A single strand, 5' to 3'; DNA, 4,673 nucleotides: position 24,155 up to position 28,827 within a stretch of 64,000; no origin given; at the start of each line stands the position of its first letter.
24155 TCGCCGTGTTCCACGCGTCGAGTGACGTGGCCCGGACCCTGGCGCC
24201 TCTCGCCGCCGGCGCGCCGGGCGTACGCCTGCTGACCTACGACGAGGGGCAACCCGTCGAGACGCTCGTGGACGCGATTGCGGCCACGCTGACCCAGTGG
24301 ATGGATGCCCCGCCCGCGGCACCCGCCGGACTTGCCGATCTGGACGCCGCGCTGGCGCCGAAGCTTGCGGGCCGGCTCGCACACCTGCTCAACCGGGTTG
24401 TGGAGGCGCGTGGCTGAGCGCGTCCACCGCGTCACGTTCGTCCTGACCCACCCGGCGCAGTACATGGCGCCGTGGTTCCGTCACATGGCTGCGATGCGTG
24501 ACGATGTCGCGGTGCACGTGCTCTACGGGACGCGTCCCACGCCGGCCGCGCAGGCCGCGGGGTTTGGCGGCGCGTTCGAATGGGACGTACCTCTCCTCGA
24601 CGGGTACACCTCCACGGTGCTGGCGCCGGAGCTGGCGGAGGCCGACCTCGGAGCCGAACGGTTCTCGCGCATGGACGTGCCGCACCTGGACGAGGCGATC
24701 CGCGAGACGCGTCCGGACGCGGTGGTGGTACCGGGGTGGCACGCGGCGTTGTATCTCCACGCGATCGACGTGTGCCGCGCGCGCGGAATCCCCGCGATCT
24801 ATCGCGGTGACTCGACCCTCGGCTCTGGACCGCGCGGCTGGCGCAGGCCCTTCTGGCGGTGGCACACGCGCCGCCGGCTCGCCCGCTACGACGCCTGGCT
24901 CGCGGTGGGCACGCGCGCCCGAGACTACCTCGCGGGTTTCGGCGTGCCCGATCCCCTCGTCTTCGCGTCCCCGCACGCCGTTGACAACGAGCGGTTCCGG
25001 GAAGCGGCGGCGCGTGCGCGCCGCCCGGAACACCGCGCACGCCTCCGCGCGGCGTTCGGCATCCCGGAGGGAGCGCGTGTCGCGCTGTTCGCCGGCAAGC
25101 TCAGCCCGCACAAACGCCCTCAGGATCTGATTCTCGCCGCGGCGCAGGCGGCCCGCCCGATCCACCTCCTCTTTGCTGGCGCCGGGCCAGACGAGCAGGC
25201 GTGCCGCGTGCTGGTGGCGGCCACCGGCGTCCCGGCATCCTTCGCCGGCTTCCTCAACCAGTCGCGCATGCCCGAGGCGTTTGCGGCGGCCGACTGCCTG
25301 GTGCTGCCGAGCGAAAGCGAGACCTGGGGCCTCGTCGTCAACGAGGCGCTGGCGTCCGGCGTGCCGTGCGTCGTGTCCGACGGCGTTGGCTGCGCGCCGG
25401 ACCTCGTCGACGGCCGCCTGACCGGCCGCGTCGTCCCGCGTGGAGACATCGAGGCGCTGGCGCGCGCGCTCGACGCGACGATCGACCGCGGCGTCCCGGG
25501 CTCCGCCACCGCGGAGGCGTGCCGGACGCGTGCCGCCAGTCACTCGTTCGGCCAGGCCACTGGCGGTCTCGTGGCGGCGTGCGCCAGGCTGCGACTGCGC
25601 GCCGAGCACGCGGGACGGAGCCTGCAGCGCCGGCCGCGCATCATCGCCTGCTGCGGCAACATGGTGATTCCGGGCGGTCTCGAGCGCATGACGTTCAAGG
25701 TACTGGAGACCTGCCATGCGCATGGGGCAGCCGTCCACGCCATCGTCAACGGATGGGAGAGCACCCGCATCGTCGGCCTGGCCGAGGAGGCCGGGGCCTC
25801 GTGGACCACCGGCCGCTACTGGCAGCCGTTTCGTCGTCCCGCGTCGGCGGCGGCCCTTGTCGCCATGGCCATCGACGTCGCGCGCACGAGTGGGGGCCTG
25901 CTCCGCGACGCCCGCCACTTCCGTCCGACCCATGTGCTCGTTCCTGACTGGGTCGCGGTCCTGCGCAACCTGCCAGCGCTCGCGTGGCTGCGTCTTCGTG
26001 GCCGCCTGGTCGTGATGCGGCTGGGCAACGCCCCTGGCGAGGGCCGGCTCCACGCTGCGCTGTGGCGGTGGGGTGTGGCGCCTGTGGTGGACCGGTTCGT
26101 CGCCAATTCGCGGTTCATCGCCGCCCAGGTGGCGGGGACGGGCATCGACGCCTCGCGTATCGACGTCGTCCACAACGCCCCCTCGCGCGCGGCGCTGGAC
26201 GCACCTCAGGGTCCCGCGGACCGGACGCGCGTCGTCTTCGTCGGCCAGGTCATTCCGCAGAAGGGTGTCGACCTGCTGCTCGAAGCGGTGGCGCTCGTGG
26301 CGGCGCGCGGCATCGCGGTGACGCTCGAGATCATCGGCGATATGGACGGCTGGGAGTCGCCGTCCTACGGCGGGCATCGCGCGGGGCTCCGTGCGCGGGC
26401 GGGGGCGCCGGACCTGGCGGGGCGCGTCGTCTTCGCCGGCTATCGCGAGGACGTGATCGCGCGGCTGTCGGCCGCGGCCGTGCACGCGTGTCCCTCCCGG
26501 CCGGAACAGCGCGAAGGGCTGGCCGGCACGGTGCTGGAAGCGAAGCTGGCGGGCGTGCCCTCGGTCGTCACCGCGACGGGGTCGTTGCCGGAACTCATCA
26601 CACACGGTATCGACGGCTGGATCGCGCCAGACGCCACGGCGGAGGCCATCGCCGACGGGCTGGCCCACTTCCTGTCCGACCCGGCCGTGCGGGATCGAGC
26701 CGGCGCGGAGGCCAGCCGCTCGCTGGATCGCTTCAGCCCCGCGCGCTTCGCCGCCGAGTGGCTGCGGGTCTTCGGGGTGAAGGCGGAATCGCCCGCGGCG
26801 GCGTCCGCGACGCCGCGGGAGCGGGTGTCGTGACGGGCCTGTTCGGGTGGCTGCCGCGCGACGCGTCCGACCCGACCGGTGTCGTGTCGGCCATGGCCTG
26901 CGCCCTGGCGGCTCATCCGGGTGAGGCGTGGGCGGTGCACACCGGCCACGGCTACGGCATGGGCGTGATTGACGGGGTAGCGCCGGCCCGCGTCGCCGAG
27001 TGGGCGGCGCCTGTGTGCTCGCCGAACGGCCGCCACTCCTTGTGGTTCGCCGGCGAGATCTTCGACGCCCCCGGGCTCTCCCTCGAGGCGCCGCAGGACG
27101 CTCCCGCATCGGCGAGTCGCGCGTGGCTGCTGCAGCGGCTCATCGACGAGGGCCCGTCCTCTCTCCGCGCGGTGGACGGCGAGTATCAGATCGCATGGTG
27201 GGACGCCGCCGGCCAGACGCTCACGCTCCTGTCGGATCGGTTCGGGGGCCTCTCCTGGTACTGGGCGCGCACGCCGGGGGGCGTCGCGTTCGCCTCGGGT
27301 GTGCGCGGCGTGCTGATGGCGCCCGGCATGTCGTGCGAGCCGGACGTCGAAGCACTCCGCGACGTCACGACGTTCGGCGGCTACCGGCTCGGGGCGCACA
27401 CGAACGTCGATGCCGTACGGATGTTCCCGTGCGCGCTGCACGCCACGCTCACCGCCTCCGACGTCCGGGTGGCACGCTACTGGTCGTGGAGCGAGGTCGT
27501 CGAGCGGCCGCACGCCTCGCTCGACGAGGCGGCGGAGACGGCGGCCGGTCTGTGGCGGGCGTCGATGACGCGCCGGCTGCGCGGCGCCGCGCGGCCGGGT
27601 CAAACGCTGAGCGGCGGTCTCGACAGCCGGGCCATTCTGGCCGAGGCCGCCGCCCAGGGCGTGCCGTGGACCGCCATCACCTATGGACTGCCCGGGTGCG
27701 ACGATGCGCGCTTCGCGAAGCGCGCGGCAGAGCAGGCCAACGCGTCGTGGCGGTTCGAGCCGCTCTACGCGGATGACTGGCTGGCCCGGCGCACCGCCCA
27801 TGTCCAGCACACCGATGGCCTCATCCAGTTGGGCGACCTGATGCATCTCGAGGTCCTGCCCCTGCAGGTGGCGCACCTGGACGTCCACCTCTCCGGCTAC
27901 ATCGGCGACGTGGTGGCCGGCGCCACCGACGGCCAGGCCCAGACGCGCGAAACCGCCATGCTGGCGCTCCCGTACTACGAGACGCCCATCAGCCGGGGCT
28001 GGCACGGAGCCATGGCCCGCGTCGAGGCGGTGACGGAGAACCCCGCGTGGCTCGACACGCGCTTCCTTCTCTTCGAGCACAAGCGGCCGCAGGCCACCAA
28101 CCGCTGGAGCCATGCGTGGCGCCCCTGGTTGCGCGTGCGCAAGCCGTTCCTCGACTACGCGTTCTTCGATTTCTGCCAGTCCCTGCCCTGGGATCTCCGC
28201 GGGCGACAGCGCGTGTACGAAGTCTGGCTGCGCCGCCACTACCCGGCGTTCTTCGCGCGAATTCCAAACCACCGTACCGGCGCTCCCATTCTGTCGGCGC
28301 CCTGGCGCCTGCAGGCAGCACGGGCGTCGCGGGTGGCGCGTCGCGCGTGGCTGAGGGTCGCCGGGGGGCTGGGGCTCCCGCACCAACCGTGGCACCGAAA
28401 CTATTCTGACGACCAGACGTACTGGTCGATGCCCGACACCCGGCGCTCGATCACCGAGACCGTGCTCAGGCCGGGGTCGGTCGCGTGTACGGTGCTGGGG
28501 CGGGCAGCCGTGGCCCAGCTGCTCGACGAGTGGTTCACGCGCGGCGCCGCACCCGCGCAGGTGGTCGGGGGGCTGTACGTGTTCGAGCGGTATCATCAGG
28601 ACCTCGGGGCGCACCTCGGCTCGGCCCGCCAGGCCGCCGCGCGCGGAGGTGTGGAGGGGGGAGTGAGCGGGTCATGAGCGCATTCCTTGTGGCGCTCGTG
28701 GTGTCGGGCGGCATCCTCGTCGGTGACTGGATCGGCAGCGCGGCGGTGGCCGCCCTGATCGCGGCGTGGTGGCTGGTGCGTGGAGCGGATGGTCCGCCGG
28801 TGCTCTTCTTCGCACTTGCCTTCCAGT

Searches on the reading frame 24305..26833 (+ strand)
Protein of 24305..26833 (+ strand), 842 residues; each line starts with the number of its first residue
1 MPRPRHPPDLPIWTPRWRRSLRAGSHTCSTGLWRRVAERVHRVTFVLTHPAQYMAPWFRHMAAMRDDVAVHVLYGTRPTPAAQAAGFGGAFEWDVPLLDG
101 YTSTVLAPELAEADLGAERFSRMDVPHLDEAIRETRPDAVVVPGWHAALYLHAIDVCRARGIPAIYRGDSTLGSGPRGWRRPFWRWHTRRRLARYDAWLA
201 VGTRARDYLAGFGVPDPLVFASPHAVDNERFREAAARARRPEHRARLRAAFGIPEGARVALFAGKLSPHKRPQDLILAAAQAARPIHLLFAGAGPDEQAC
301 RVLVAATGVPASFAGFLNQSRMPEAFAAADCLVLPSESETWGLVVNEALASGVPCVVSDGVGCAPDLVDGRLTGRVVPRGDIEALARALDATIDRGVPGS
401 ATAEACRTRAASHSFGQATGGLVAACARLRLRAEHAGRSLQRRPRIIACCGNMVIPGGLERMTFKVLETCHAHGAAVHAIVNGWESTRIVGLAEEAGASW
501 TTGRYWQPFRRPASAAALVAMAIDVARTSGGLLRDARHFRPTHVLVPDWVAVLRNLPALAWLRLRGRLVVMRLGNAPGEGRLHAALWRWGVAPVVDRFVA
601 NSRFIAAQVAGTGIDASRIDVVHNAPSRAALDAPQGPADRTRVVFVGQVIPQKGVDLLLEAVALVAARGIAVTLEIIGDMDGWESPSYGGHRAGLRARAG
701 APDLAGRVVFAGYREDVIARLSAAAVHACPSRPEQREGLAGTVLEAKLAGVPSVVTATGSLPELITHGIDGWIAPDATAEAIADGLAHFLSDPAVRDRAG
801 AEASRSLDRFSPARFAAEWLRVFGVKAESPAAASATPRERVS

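Call 14: search_protein_families(library=pfam, proteins=[window:24305-26833:+], max_evalue=0.0001)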
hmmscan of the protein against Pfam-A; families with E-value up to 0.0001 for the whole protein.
window:24305-26833:+ (842 aa): 4 families
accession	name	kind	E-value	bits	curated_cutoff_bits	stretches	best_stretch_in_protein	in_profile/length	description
PF00534.26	Glycos_transf_1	-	9.2e-57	191.8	26.4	2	245-394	3-157/172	Glycosyl transferases group 1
PF13692.12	Glyco_trans_1_4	-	2.8e-51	174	27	2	641-792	2-142/142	Glycosyl transferases group 1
PF20706.3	GT4-conflict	-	9.3e-15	54.9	26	2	318-373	271-325/385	Family 4 Glycosyltransferase in conflict systems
PF13579.12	Glyco_trans_4_4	-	1.3e-06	29.3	29.7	1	24-216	2-149/158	Glycosyl transferase 4-like domain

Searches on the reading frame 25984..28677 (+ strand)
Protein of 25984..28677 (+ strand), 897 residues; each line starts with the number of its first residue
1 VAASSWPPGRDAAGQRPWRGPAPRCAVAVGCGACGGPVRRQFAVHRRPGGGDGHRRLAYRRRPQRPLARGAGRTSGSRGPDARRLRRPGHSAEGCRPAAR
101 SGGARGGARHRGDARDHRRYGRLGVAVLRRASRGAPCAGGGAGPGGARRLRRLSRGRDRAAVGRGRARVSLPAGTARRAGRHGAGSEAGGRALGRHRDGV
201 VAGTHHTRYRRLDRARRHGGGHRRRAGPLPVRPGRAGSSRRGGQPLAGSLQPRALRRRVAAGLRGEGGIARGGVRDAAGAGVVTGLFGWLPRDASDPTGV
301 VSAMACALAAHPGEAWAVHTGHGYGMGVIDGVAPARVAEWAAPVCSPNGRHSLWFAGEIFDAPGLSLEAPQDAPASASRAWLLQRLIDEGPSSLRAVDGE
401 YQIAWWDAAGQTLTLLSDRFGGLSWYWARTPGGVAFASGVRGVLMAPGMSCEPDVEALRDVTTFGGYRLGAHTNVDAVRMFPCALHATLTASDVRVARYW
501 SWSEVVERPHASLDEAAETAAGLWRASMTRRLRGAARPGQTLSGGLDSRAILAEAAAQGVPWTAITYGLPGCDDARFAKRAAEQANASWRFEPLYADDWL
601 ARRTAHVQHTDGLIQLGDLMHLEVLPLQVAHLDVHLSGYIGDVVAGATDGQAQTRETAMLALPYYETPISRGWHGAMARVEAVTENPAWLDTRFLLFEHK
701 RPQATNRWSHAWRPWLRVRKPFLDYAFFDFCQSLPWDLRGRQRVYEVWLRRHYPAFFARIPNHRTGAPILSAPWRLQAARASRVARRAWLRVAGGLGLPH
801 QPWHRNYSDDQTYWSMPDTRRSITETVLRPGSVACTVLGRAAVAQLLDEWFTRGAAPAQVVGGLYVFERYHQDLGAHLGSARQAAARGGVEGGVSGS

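Call 57: search_protein_families(library=pfam, proteins=[window:25984-28677:+], max_evalue=0.0001)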
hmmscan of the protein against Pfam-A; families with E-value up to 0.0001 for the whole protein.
window:25984-28677:+ (897 aa): 3 families
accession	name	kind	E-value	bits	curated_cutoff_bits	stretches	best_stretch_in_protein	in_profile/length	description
PF00733.27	Asn_synthase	-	3.4e-16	60.3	21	1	525-750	7-269/354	Asparagine synthase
PF13537.11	GATase_7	-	1.5e-08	35.1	25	1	342-441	14-119/123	Glutamine amidotransferase domain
PF13522.11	GATase_6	-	5.2e-08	33.4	27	1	342-438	30-129/130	Glutamine amidotransferase domain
